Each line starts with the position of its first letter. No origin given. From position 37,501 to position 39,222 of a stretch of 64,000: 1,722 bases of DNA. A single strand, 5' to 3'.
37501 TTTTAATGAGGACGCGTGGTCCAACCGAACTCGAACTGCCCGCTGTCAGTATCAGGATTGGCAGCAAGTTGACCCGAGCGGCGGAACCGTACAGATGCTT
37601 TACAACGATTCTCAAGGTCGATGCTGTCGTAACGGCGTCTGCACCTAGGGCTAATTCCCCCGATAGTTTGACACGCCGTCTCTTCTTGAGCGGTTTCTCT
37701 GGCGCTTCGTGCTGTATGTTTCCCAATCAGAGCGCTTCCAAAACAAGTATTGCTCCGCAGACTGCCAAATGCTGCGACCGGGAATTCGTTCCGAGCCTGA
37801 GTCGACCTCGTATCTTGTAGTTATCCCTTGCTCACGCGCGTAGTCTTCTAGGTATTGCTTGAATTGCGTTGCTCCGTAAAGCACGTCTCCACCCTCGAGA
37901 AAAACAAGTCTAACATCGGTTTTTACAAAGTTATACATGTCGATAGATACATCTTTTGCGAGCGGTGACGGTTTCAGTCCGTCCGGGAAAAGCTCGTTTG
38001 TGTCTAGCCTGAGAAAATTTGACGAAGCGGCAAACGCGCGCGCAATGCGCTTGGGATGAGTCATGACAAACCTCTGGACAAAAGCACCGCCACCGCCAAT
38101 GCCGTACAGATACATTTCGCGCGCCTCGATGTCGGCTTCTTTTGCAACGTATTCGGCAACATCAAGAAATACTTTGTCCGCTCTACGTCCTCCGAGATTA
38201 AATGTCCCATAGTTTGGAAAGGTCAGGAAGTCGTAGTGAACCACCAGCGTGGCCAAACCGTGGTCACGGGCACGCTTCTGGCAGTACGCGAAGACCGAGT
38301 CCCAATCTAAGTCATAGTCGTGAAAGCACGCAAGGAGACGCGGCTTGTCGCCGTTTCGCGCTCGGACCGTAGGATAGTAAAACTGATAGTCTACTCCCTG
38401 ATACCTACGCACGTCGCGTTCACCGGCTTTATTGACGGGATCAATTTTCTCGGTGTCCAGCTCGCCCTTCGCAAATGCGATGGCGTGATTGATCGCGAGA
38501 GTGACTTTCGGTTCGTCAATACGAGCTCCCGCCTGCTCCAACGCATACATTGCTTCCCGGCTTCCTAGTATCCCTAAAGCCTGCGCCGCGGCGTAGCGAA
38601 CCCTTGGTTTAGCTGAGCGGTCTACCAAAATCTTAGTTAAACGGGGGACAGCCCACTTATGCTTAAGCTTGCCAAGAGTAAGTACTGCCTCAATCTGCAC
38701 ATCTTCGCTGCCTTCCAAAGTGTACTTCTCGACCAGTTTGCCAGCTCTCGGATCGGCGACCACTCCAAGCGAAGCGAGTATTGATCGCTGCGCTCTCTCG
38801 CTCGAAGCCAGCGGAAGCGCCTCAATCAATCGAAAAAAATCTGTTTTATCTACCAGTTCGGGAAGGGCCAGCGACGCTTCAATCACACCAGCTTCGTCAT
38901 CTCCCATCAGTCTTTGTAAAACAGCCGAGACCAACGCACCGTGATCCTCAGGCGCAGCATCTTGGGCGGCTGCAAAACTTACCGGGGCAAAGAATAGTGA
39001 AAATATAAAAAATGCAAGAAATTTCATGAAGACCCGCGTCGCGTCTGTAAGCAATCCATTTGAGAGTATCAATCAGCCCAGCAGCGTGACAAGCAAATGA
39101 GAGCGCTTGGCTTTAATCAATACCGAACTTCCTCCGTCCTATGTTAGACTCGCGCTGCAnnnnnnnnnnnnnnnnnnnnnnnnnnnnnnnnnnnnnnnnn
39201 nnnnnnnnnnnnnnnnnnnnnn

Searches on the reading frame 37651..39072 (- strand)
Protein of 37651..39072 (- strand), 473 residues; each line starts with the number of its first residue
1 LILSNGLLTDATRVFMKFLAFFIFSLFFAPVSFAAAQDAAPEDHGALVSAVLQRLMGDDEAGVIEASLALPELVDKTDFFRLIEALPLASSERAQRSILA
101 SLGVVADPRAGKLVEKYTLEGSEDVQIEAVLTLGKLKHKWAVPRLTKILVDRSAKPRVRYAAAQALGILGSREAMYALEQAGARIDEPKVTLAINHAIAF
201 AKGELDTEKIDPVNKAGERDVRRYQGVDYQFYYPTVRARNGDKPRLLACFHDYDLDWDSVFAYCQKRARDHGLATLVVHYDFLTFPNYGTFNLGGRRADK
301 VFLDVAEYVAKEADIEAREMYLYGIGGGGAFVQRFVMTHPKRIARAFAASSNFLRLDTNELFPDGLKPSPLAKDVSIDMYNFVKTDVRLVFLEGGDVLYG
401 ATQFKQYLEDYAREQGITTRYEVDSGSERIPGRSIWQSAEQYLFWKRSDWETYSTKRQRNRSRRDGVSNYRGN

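Call 82: search_protein_families(library=pfam, proteins=[window:37651-39072:-], max_evalue=1e-10)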
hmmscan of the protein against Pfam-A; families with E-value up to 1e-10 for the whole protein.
window:37651-39072:- (473 aa): 1 family
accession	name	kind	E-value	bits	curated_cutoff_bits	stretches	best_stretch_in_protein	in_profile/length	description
PF13646.12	HEAT_2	-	4.3e-11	43.4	27.7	1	120-197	11-86/88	HEAT repeats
